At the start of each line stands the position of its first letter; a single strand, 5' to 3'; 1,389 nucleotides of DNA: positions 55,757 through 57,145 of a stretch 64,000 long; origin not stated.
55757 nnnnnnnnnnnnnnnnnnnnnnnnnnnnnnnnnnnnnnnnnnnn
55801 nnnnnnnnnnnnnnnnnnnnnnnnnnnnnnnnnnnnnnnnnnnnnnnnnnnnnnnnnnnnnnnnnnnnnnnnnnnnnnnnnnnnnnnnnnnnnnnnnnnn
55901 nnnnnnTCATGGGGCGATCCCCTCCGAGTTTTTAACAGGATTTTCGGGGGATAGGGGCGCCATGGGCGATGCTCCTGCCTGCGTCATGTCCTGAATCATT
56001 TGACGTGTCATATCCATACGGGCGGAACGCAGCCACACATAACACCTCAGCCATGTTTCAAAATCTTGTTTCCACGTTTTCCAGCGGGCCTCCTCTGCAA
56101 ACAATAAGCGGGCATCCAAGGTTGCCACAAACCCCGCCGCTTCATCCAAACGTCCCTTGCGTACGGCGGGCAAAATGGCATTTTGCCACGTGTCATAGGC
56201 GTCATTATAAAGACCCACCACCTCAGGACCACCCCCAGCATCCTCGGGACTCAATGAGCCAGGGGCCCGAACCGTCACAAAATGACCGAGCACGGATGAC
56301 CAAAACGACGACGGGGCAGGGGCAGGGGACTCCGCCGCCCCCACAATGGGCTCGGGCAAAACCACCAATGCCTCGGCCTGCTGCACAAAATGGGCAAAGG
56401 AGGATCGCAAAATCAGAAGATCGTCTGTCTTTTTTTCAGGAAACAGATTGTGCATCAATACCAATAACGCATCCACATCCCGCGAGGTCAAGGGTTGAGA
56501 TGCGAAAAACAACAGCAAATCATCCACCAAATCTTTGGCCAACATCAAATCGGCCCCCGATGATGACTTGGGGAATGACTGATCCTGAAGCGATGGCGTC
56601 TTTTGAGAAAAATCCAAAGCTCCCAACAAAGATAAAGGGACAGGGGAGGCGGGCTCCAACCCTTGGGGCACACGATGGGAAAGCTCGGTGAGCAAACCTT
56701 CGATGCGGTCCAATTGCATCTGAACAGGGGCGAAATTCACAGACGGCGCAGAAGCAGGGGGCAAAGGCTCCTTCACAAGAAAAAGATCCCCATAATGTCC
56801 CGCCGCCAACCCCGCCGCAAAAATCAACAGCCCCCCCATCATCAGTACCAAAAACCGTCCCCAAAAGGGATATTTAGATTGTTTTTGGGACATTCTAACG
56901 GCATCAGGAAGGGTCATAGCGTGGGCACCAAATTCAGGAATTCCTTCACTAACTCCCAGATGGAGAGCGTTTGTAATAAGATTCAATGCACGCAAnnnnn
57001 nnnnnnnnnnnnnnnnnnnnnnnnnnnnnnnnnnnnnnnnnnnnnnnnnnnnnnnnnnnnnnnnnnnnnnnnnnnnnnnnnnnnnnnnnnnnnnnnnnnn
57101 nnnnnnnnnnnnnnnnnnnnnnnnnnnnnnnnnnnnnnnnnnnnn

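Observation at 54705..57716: hemD / membrane protein / hemY-like cluster: candidate alphaproteobacterial Mic60 (mitofilin) homolog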

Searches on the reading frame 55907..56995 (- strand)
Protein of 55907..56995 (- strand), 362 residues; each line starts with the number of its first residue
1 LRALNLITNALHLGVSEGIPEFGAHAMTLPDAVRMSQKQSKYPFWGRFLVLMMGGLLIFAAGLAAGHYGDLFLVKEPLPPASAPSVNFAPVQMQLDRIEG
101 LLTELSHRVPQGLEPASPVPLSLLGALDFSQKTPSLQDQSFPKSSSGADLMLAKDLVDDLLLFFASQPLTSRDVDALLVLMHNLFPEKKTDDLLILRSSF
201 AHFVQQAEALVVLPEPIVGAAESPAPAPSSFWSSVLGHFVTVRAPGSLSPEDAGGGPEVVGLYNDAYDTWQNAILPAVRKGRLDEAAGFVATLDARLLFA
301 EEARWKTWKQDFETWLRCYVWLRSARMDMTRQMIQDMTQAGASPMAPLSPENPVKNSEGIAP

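Call 3: search_protein_families(library=pfam, proteins=[window:55907-56995:-], max_evalue=1)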
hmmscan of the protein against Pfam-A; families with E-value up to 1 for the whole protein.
window:55907-56995:- (362 aa): 0 families

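Call 4: search_protein_families(library=ncbifam, proteins=[window:55907-56995:-], max_evalue=1)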
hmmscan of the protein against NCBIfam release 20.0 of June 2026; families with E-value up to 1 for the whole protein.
window:55907-56995:- (362 aa): 0 families

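Call 5: find_homologous_proteins(query=window:55910-56917:-, max_evalue=0.01)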
Query seq(336 aa) (336 aa): 16 proteins with E <= 0.01 among 8000 candidates.
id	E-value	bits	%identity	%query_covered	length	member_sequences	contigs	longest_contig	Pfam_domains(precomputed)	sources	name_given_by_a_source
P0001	7.7e-212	720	96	100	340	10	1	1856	-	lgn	-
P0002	2.6e-169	581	84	93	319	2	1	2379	-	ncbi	-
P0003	4.3e-129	448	61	100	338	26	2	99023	-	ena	-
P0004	6.0e-129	448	62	100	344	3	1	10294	-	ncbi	ncbi:MAG: hypothetical protein ACKO43_07320 [Alphaproteobacteria bacterium]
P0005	4.0e-128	445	63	98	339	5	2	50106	-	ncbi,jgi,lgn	jgi:hypothetical protein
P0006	2.2e-126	440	62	100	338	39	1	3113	-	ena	-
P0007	2.5e-126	439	62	100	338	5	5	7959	-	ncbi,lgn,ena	-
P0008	6.0e-126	438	62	100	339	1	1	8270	-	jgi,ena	jgi:hypothetical protein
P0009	1.9e-125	436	63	100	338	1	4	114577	-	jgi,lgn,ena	jgi:hypothetical protein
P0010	3.4e-125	436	63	100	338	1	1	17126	-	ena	-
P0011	4.2e-125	435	63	100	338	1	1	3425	-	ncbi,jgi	jgi:hypothetical protein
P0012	4.9e-125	435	63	100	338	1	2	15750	-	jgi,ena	jgi:hypothetical protein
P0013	1.8e-121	423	63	93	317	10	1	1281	-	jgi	jgi:hypothetical protein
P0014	5.1e-102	359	67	78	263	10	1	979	-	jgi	jgi:hypothetical protein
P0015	2.6e-99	351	53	99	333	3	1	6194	-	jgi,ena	jgi:hypothetical protein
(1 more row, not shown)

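Call 15: find_encoding_contigs(protein=P0009, flank=10000, max_places=3)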
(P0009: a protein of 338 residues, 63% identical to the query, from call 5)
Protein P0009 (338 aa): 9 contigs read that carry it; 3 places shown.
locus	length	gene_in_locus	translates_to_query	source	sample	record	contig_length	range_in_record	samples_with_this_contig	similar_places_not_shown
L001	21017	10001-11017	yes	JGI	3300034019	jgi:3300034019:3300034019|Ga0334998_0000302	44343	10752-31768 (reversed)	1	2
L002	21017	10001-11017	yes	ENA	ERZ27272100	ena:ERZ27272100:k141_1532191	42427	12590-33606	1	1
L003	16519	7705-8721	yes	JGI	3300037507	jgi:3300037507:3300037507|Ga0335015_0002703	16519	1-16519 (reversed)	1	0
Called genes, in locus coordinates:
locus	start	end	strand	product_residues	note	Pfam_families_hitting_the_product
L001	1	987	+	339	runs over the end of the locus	PF01193:RNA_pol_L, PF01000:RNA_pol_A_bac, PF03118:RNA_pol_A_CTD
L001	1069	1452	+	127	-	PF01196:Ribosomal_L17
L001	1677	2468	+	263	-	PF01259:SAICAR_synt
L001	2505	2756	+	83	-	PF02700:PurS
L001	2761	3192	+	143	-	PF02502:LacAB_rpiB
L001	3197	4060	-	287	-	PF06035:Peptidase_C93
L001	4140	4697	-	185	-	PF14352:DUF4402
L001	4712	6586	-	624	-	PF00009:GTP_EFTU, PF01926:MMR_HSR1 (faint), PF13238:AAA_18 (faint), PF03144:GTP_EFTU_D2, PF22594:GTP-eEF1A_C, PF01583:APS_kinase, PF01656:CbiA (weak), PF13671:AAA_33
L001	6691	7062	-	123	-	PF22381:Staph_reg_Sar_Rot (faint), PF12802:MarR_2, PF01022:HTH_5 (faint), PF01047:MarR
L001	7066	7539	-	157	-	PF14588:YjgF_endoribonc, PF01042:Ribonuc_L-PSP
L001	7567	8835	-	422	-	PF00109:ketoacyl-synt, PF00108:Thiolase_N (weak), PF02801:Ketoacyl-synt_C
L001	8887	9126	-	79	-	PF14573:PP-binding_2 (weak), PF00550:PP-binding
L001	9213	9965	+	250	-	PF02602:HEM4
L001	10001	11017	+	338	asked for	-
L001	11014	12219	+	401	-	PF07219:HemY_N (weak)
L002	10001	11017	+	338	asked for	-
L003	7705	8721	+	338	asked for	-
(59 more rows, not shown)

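Call 16: find_encoding_contigs(protein=P0015, flank=10000, max_places=2)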
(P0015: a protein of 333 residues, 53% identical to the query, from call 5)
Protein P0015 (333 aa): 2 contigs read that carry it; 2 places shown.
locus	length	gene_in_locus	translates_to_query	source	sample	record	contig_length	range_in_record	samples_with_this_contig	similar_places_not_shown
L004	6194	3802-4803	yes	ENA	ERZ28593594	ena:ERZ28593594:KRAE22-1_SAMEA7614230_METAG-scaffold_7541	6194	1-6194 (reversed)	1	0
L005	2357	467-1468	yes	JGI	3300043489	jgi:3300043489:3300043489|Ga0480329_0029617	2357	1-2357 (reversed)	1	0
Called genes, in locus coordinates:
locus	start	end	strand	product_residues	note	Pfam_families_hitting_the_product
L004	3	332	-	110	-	?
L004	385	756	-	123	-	PF12802:MarR_2, PF01022:HTH_5 (weak), PF01047:MarR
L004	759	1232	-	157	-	PF14588:YjgF_endoribonc, PF01042:Ribonuc_L-PSP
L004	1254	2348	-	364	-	PF00109:ketoacyl-synt, PF00108:Thiolase_N (weak), PF02801:Ketoacyl-synt_C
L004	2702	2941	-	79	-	PF14573:PP-binding_2 (weak), PF00550:PP-binding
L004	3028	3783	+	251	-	PF02602:HEM4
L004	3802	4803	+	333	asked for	-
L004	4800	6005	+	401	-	PF07219:HemY_N (weak)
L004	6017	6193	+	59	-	?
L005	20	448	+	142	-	-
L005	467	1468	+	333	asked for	-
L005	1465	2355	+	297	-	?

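Call 21: predict_structure(alignment_id=A1)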
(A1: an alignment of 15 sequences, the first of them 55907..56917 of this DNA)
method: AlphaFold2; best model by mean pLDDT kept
length: 336 residues; sequences in the alignment: 15
mean_pLDDT: 46.8   pTM: 0.34
mean pLDDT of the five models: 46.8, 44.8, 41.9, 40.7, 39.4
residues with pLDDT >= 90: 0; 70-90: 37; 50-70: 86; < 50: 213
segments of 3 or more residues with pLDDT < 50: 1-14, 39-148, 161-164, 166-172, 192-230, 303-305, 307-336
pLDDT, mean of each block of 10 residues (from residue 1): 37 50 70 55 35 34 36 40 31 31 26 28 32 43 46 53 47 56 55 39 39 31 38 64 78 72 75 63 71 58 47 38 33 34
secondary structure, 60 per line:
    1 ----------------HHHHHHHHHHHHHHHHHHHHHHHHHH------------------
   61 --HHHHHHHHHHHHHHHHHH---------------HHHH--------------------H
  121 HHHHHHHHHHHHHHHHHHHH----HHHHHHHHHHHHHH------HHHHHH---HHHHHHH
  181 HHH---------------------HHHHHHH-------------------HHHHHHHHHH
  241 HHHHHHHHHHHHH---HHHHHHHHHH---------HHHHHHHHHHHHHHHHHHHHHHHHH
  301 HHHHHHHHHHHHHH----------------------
elements in order: H17-42 H63-80 H96-99 H120-140 H145-158 H165-170 H174-183 H205-211 H231-253 H257-266 H276-314

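Call 23: search_solved_structures(query=A1, max_evalue=10, show_alignments=3)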
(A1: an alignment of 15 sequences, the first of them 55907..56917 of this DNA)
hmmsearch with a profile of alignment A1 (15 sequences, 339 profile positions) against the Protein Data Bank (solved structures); distinct sequences matched with E-value up to 10: 5.
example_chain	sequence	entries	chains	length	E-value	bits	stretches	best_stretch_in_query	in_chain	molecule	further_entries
4nel_A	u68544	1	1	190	0.018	17.4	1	228-257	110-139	Transcriptional regulator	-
4jnn_A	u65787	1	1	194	0.018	17.3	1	228-257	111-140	Transcriptional regulator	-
4kwa_A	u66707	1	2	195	0.018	17.3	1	228-257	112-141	Transcriptional regulator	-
4ich_A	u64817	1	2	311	0.035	16.4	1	228-257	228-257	Transcriptional regulator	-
7rro_A0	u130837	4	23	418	0.16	14.2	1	70-196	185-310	Tektin-1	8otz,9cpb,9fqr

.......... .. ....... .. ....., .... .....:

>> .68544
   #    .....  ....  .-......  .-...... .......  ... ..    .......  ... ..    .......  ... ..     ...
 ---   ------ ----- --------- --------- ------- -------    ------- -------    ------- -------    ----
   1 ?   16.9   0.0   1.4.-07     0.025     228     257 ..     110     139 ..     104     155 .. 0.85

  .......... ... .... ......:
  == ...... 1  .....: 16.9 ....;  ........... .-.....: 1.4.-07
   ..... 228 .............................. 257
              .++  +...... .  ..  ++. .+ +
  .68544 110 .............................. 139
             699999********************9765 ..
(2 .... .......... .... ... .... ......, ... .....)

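Call 32: find_related_loci(query=A1, collection=genome_contigs, flank=6000)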
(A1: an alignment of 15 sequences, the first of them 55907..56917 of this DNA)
Query A1 (336 aa) in genome_contigs; peptide patterns used: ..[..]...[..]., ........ (x = any residue, [..] = any of these).
50 stretches matched a pattern; 6 encode a relative of the query (tblastn E <= 1e-3); 6 distinct loci.
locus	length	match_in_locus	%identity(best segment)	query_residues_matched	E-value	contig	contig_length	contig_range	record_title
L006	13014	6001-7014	63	1-336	1e-131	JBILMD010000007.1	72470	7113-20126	MAG: Alphaproteobacteria bacterium isolate ME2017-08-08_3300044911_group7_bin96 Rohwer_bin2068_scaffold_209_c1, whole ge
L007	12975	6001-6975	63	1-328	1e-128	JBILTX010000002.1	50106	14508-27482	MAG: Alphaproteobacteria bacterium isolate ME2018-07-24_3300044631_group8_bin174 Rohwer_bin2070_scaffold_276_c1, whole g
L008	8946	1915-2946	62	1-336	3e-123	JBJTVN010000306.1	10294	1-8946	MAG: Alphaproteobacteria bacterium isolate samp_4445_concoct_1529 samp_4445_1672752, whole genome shotgun sequence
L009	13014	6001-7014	61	1-336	3e-122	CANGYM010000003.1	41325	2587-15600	MAG: Alphaproteobacteria bacterium isolate RE-18aug17-138 genome assembly, contig: RE-18aug17-C1007, whole genome shotgu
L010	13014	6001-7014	62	1-336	1e-118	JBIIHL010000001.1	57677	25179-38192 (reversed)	MAG: Alphaproteobacteria bacterium isolate ME2001-08-13pf_3300042453_group1_bin102 Rohwer_bin2066_scaffold_254_c1, whole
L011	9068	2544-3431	55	12-312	7e-97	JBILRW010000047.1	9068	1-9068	MAG: Alphaproteobacteria bacterium isolate ME2018-06-18_3300042544_group8_bin104 Rohwer_bin2069_scaffold_4924_c1, whole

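Call 33: search_protein_representatives(alignment_id=A1)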
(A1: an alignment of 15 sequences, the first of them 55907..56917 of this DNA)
Query: 15 sequences, 339 profile positions. Proteins with E-value up to 0.001 (for the whole library): 5; up to 1e-10: 3; up to 1e-30: 3. The best 5 are listed.
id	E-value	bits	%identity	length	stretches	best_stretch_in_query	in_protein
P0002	5.6e-174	594.4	-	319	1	26-339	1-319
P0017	9.7e-43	162.9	-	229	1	121-316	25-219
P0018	3.2e-32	128.3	-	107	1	1-104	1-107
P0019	4.2e-10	55.6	-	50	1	287-336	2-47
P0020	6.6e-04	35.2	-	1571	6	124-239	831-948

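Call 77: search_dna_similar(query=window:55907-56917:-, collection=plasmids, mode=protein, max_evalue=1, max_rows=15)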
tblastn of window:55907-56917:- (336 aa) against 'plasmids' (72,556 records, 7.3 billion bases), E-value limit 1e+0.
No match.

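Call 97: list_cluster_members(proteins=[window:55907-56917:-, window:41002-42177:-, window:58107-59375:+, window:54705-55910:-, window:56949-57716:-])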
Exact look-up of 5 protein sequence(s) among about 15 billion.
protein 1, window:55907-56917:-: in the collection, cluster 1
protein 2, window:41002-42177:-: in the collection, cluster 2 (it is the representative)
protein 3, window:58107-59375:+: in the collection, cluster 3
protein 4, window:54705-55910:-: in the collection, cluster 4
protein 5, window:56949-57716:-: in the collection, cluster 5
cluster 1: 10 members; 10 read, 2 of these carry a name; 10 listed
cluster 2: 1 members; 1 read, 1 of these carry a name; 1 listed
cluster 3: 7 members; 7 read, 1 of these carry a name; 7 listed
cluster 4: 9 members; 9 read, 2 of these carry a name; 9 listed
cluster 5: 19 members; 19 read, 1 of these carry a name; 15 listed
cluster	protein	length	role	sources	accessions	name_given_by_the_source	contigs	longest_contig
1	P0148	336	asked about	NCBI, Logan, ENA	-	-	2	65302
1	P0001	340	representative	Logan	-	-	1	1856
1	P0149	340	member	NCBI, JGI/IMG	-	hypothetical protein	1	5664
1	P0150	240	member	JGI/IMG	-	hypothetical protein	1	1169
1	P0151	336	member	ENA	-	-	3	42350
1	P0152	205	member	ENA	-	-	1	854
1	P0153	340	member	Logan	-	-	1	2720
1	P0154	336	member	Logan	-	-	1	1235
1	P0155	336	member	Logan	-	-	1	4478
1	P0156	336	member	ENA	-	-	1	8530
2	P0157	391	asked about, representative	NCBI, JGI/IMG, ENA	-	elongation factor Tu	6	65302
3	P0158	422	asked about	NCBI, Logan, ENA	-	-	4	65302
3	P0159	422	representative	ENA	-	-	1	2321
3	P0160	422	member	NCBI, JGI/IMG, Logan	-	3-oxoacyl-[acyl-carrier-protein] synthase II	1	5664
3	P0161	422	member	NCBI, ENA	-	-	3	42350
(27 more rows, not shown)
